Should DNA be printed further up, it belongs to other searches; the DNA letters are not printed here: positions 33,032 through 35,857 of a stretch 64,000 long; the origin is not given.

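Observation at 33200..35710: Ribosome-binding GTPase (EF-G/TetM-like) fused to a Rae1/YacP-type NYN nuclease domain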

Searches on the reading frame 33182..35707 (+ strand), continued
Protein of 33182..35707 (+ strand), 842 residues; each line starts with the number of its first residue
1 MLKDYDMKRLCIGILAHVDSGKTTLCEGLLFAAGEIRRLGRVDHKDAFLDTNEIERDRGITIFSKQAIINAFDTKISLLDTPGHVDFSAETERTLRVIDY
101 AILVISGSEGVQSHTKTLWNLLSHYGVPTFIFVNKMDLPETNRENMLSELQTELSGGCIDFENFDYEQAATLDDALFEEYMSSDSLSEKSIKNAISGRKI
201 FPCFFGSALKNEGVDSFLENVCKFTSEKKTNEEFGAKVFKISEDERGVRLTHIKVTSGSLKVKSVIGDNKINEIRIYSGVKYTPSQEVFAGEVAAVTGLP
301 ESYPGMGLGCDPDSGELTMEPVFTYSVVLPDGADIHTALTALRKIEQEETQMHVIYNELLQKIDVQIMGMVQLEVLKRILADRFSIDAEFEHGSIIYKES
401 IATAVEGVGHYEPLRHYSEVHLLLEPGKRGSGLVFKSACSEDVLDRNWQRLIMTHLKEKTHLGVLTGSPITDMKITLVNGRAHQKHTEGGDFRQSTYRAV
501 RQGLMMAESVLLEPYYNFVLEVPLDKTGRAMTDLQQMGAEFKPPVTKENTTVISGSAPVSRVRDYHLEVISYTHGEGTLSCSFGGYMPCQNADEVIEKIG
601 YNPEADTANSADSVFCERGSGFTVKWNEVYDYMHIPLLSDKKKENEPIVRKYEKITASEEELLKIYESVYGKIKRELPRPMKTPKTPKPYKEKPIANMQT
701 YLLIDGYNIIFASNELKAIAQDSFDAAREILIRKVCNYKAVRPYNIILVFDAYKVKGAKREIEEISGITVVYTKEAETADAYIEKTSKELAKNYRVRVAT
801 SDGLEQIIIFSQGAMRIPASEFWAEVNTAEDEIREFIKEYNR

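Call 85: predict_structure(alignment_id=A2)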
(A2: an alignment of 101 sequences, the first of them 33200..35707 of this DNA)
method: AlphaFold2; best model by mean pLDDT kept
length: 836 residues; sequences in the alignment: 101
mean_pLDDT: 81.0   pTM: 0.56
mean pLDDT of the five models: 81.0, 80.2, 80.1, 76.8, 76.5
residues with pLDDT >= 90: 218; 70-90: 477; 50-70: 85; < 50: 56
segments of 3 or more residues with pLDDT < 50: 634-651, 668-691, 748-751, 798-805
pLDDT, mean of each block of 10 residues (from residue 1): 89 82 88 75 64 68 89 77 78 90 80 77 91 84 90 89 85 89 86 90 90 92 78 86 89 89 89 80 91 86 77 77 85 89 82 83 76 82 81 93 82 92 89 84 89 90 93 78 74 94 91 79 91 86 78 82 69 72 89 86 87 81 87 50 43 62 53 42 39 82 90 88 92 88 72 72 83 85 83 68 60 90 89 78
secondary structure, 60 per line:
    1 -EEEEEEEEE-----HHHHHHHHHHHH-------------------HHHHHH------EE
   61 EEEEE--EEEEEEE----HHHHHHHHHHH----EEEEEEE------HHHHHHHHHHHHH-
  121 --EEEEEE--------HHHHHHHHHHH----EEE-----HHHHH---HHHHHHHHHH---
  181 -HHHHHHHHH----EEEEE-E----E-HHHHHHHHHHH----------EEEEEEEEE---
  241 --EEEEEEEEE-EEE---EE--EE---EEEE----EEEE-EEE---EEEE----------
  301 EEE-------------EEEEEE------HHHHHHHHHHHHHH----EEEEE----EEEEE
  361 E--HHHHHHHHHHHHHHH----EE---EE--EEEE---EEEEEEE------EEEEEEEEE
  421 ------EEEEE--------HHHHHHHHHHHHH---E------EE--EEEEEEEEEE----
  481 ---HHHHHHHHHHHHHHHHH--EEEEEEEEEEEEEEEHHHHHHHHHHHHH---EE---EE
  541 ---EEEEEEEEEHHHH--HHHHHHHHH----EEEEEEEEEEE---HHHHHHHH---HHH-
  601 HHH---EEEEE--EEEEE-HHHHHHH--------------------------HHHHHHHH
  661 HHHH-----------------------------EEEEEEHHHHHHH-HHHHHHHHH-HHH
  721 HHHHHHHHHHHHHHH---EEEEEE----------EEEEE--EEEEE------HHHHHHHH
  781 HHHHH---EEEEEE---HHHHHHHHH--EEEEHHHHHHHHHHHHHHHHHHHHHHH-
elements in order (helices of 4 or more, strands of 3 or more residues): E2-10 H16-27 H47-52 E59-65 E68-74 H79-89 E94-100 H107-119 E123-128 H137-147 E152-154 H160-164 H168-177 H182-190 E195-199 H208-218 E229-237 E243-251 E253-255 E268-271 E276-279 E281-283 E287-290 E301-303 E317-322 H329-342 E347-351 E356-361 H364-378 E392-395 E399-405 E412-420 E427-431 H440-452 E467-476 H484-500 E503-517 H518-530 E544-552 H553-556 H559-567 E572-582 H586-593 E607-611 E614-618 H620-626 H653-664 E694-699 H700-706 H708-716 H718-735 E739-744 E755-759 E762-766 H773-785 E789-794 H798-806 E809-812 H813-835

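Call 88: fold_search(model_id=the predicted structure, library=pdb)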
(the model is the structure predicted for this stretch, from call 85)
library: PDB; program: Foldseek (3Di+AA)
matches with E <= 10: 1960; with E <= 0.001: 841
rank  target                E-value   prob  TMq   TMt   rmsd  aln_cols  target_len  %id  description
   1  8p2g_E                8.8e-52  1.00  0.44  0.54  12.1       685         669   24  Staphylococcus aureus 70S ribosome with elongation factor G locked with fusidic acid cyclopentane with a tRNA in pe/E  (released 2024-05-01)
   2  9gha_W                1.1e-51  1.00  0.44  0.54  12.2       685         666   24  Fusidic acid-locked Escherichia coli 70S ribosome with Staphylococcus aureus EF-G and a tRNA in pe/E chimeric state (C (released 2025-03-26)
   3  8p2f_E                1.2e-51  1.00  0.44  0.54  12.2       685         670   24  Staphylococcus aureus 70S ribosome with elongation factor G locked with fusidic acid cyclopentane in post-translocatio (released 2024-05-01)
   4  9ghc_W                6.7e-51  1.00  0.41  0.52  14.5       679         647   24  Pre-release fusidic acid-locked Escherichia coli 70S ribosome with Staphylococus aureus EF-G and FusB (FusB-EF-G-70S) (released 2025-03-26)
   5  7n2v_EF               1.5e-50  1.00  0.45  0.53  13.9       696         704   25  Elongating 70S ribosome complex in a spectinomycin-stalled intermediate state of translocation bound to EF-G in an ac (released 2021-07-14)
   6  4v90_AY               4.4e-50  1.00  0.45  0.54  12.8       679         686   25  Thermus thermophilus Ribosome (released 2014-07-09)
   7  7nsh_BC               9.5e-50  1.00  0.45  0.53  13.9       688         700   23  39S mammalian mitochondrial large ribosomal subunit with mtRRF (post) and mtEFG2 (released 2021-05-05)
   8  6ydp_BC               1.3e-49  1.00  0.45  0.54  12.2       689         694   22  55S mammalian mitochondrial ribosome with mtEFG1 and P site fMet-tRNAMet (POST) (released 2020-07-15)
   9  2xex_B                2.4e-49  1.00  0.46  0.55   8.6       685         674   24  crystal structure of Staphylococcus aureus elongation factor G (released 2010-07-14)
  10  2bm0                  3.6e-49  1.00  0.43  0.52  10.6       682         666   24  Ribosomal elongation factor G (EF-G) Fusidic acid resistant mutant T84A (released 2005-05-04)
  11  2xex_A                4.0e-49  1.00  0.45  0.55   8.6       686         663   24  crystal structure of Staphylococcus aureus elongation factor G (released 2010-07-14)
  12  3zzu_A                6.2e-49  1.00  0.50  0.62   7.3       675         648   24  Crystal structure of Staphylococcus aureus elongation factor G with mutations M16I and F88L (released 2012-07-18)
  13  2j7k                  1.6e-48  1.00  0.42  0.52  10.7       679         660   24  Crystal structure of the T84A mutant EF-G:GDPCP complex (released 2007-10-23)
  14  1wdt                  3.2e-48  1.00  0.47  0.58   9.8       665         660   22  Crystal structure of ttk003000868 from Thermus thermophilus HB8 (released 2005-05-17)
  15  3zz0_A                4.8e-48  1.00  0.54  0.68   6.2       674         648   24  Crystal structure of ribosomal elongation factor (EF)-G from Staphylococcus aureus with a fusidic acid hyper-sensitivi (released 2012-07-18)
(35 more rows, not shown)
